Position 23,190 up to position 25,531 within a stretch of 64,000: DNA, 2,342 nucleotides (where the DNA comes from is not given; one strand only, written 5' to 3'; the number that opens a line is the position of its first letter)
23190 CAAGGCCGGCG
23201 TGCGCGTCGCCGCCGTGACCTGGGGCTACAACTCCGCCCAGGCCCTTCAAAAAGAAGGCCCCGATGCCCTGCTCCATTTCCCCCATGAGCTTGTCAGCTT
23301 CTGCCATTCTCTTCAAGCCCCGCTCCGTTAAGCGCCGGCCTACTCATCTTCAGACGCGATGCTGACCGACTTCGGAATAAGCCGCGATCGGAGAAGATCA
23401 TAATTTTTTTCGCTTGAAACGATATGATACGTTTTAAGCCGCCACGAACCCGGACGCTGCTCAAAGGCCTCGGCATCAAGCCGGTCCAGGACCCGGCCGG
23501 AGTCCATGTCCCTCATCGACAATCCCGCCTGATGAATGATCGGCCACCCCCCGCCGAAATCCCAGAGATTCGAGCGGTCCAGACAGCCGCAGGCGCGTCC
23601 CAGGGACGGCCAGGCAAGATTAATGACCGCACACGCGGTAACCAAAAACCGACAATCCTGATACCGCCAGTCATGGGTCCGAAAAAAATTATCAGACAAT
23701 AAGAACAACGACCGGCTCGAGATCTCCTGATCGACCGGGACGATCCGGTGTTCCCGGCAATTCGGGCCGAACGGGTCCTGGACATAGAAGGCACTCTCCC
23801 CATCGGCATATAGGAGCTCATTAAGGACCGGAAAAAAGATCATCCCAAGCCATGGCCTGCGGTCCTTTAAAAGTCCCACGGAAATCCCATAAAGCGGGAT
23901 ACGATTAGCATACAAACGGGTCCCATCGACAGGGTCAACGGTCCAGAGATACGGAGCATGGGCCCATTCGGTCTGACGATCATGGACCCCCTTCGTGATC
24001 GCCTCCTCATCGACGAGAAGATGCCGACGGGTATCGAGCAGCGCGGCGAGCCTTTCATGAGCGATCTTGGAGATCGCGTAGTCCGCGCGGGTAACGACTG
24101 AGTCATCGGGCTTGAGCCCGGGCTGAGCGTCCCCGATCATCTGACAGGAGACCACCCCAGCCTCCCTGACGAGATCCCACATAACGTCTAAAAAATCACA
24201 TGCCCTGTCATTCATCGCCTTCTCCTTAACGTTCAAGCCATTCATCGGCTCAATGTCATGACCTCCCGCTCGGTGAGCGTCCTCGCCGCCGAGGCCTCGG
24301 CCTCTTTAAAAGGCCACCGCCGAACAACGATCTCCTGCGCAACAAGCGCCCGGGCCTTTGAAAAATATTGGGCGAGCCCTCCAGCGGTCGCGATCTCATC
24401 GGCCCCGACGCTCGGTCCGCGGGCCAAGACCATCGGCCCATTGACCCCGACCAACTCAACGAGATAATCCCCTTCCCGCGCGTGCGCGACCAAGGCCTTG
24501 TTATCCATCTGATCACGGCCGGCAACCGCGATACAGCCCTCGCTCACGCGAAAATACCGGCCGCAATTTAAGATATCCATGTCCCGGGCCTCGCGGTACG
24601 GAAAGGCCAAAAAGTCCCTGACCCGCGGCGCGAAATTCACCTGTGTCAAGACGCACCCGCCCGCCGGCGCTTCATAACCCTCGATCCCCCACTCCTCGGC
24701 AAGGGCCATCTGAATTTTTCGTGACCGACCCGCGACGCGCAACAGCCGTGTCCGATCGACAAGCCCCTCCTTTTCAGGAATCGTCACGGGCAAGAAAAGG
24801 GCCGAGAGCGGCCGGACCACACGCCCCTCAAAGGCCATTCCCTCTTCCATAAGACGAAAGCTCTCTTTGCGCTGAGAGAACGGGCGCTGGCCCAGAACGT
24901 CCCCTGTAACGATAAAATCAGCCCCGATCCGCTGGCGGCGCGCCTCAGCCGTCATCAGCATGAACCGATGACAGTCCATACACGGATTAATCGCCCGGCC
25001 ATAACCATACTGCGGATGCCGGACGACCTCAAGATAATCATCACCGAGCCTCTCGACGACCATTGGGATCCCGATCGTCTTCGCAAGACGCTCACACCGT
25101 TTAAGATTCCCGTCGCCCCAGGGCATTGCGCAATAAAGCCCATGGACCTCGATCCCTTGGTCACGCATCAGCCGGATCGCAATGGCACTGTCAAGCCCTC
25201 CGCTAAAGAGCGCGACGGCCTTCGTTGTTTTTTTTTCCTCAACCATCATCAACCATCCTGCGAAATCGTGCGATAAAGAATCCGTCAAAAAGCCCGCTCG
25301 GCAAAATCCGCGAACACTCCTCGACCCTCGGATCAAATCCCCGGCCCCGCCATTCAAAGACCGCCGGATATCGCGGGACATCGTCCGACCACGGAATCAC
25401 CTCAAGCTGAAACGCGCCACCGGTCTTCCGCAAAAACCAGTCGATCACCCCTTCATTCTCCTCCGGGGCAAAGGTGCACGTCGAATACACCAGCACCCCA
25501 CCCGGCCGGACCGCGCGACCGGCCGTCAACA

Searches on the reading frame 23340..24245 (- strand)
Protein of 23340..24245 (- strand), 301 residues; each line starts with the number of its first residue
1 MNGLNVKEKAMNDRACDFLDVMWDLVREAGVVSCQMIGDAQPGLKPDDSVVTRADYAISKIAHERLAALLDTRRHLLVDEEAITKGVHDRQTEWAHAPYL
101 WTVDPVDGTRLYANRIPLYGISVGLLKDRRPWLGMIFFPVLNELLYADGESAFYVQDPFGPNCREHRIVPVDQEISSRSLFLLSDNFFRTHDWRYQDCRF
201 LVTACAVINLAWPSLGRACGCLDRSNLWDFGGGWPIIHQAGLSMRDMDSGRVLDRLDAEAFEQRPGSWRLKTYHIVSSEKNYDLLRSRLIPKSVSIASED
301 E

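Call 64: search_protein_families(library=pfam, proteins=[window:23340-24245:-], max_evalue=0.01)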
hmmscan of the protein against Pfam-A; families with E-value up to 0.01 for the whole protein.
window:23340-24245:- (301 aa): 1 family
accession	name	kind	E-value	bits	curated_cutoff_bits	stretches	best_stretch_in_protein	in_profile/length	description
PF00459.30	Inositol_P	-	8.3e-25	88.2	27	1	47-251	38-242/271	Inositol monophosphatase family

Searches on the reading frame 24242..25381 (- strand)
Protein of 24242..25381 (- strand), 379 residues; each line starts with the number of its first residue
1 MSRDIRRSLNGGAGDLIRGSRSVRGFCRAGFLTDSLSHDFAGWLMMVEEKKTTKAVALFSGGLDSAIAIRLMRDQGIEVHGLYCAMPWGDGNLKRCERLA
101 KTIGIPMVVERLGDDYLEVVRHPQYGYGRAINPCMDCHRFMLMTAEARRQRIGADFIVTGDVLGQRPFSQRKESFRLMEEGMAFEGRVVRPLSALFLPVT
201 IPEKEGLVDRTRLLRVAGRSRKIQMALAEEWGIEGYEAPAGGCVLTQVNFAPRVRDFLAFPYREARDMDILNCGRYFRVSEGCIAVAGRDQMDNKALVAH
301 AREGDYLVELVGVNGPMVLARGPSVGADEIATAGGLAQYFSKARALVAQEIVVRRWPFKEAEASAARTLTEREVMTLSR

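Call 27: search_protein_families(library=pfam, proteins=[window:24242-25381:-])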
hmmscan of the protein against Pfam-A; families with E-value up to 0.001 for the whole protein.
window:24242-25381:- (379 aa): 3 families
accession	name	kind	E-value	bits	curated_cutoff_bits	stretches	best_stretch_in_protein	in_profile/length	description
PF18297.6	NFACT-R_2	-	3.1e-10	40.6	26.9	1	274-373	1-99/104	NFACT protein RNA binding domain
PF03054.22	tRNA_Me_trans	-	4.1e-09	36.8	20.6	1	55-161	3-126/202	tRNA methyl transferase HUP domain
PF02568.20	ThiI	-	1.3e-07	31.9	20.5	1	53-192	4-144/197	Thiamine biosynthesis protein (ThiI)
